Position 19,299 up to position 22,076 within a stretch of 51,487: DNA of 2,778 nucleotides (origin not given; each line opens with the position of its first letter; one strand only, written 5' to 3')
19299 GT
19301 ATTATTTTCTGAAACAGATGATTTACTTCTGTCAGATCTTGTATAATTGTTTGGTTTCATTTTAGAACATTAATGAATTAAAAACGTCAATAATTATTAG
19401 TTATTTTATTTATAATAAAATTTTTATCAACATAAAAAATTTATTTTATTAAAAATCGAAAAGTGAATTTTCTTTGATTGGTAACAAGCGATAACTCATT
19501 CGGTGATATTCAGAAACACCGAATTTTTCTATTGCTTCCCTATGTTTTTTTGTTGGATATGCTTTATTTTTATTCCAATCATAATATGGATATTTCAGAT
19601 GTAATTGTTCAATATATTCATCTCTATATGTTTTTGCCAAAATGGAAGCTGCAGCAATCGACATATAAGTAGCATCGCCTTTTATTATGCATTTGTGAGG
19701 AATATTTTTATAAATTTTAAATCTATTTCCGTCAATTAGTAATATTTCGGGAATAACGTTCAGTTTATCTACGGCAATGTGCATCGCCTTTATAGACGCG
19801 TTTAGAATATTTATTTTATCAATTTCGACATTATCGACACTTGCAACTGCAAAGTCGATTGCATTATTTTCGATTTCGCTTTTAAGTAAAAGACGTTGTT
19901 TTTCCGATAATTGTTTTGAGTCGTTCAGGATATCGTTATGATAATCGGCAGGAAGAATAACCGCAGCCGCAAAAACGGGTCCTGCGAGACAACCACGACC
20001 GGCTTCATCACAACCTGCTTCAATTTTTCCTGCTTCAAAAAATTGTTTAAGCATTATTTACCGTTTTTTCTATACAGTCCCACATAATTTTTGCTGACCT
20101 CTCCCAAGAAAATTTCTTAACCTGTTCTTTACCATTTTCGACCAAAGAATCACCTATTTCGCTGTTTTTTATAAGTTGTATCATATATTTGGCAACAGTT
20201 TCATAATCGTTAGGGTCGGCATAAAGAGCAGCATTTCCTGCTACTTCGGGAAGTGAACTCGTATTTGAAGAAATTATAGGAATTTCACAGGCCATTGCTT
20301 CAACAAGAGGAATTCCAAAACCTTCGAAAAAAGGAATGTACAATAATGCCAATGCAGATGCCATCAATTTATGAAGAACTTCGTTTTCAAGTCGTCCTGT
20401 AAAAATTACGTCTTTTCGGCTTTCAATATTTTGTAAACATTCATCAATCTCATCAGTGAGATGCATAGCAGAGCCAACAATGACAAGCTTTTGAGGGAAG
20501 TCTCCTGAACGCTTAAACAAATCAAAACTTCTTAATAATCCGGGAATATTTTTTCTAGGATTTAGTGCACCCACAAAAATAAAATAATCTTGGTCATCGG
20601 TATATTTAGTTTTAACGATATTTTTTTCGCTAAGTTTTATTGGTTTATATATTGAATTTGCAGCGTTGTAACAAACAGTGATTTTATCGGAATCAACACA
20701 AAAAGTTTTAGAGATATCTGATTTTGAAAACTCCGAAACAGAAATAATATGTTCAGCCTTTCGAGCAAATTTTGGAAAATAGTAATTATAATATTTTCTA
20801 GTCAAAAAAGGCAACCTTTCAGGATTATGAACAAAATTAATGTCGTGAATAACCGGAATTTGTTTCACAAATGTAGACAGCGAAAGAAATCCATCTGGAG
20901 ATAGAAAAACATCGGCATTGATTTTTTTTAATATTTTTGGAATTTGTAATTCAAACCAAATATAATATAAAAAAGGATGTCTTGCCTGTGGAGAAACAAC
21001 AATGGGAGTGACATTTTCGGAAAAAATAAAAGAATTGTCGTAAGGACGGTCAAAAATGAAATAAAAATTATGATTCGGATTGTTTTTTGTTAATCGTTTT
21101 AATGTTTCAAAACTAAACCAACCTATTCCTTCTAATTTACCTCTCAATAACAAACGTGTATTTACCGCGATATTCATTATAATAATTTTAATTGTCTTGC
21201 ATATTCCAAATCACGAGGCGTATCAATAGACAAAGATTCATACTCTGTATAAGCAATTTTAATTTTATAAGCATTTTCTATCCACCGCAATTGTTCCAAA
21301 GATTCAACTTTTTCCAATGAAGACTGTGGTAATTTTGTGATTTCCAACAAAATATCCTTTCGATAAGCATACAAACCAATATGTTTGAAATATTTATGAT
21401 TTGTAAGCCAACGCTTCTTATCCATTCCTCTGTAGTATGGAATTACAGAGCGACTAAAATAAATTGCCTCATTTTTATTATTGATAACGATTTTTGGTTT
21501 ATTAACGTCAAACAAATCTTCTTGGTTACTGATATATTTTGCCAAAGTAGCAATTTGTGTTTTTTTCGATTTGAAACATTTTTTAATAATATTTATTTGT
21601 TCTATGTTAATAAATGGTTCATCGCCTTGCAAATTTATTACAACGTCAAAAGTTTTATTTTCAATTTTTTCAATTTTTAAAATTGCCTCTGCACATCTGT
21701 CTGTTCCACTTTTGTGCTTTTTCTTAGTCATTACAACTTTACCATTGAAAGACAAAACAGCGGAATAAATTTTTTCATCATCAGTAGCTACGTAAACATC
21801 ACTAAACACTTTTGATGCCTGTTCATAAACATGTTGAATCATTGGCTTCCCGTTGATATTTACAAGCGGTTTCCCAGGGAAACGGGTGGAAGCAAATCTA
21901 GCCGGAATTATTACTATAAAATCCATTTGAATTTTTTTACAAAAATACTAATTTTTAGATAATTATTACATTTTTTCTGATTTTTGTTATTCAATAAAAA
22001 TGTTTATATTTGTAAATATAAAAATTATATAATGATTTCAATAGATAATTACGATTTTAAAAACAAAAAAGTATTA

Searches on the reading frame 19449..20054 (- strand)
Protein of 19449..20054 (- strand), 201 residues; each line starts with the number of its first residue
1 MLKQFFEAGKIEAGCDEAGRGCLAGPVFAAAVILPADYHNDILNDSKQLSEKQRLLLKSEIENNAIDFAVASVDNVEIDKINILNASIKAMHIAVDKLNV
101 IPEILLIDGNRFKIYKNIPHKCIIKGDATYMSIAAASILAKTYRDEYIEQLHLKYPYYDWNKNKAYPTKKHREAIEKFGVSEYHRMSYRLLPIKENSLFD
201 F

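Call 36: search_protein_families(library=pfam, proteins=[window:19449-20054:-])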
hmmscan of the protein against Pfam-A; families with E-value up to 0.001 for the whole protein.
window:19449-20054:- (201 aa): 1 family
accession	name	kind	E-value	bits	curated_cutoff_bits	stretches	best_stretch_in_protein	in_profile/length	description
PF01351.25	RNase_HII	-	5.8e-37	128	25.8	1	13-189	1-197/199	Ribonuclease HII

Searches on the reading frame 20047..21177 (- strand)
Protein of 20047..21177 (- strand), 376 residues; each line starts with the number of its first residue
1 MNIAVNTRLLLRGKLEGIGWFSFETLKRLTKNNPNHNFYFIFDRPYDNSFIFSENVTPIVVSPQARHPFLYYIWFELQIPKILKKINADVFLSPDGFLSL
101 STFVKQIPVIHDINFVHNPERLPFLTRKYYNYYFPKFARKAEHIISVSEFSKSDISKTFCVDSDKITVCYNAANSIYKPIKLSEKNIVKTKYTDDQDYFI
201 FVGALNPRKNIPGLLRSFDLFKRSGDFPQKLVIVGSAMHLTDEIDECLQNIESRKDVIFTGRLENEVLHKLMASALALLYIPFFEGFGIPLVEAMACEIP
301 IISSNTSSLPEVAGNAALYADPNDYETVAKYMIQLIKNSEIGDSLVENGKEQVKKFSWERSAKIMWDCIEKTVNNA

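Call 36: search_protein_families(library=pfam, proteins=[window:20047-21177:-])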
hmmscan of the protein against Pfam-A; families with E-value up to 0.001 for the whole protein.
window:20047-21177:- (376 aa): 4 families
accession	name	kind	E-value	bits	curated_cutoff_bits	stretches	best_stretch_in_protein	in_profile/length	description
PF00534.26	Glycos_transf_1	-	2.7e-30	105.6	26.4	1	185-351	4-171/172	Glycosyl transferases group 1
PF13692.12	Glyco_trans_1_4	-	1.7e-21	77.4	27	1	198-338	3-142/142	Glycosyl transferases group 1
PF13439.12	Glyco_transf_4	-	4.3e-11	43.6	28.5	1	36-172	20-165/170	Glycosyltransferase Family 4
PF13524.12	Glyco_trans_1_2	-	0.0003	21.2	25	1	256-359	28-136/144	Glycosyl transferase-like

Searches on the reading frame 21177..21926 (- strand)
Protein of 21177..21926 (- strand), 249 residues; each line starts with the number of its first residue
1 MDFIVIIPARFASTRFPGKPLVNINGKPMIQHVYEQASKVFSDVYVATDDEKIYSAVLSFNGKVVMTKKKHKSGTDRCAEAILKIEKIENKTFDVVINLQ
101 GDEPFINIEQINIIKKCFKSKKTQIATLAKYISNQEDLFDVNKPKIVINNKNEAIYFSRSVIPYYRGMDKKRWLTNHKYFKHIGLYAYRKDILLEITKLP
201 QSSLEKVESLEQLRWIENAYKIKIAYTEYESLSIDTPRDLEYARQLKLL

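Call 36: search_protein_families(library=pfam, proteins=[window:21177-21926:-])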
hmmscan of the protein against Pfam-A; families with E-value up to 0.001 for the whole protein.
window:21177-21926:- (249 aa): 2 families
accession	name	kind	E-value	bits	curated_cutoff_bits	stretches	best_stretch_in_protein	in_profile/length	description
PF02348.25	CTP_transf_3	-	1.2e-55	189.1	22.6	1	4-222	1-217/217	Cytidylyltransferase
PF12804.13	NTP_transf_3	-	1.5e-09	38.7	27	1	14-129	10-122/160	MobA-like NTP transferase domain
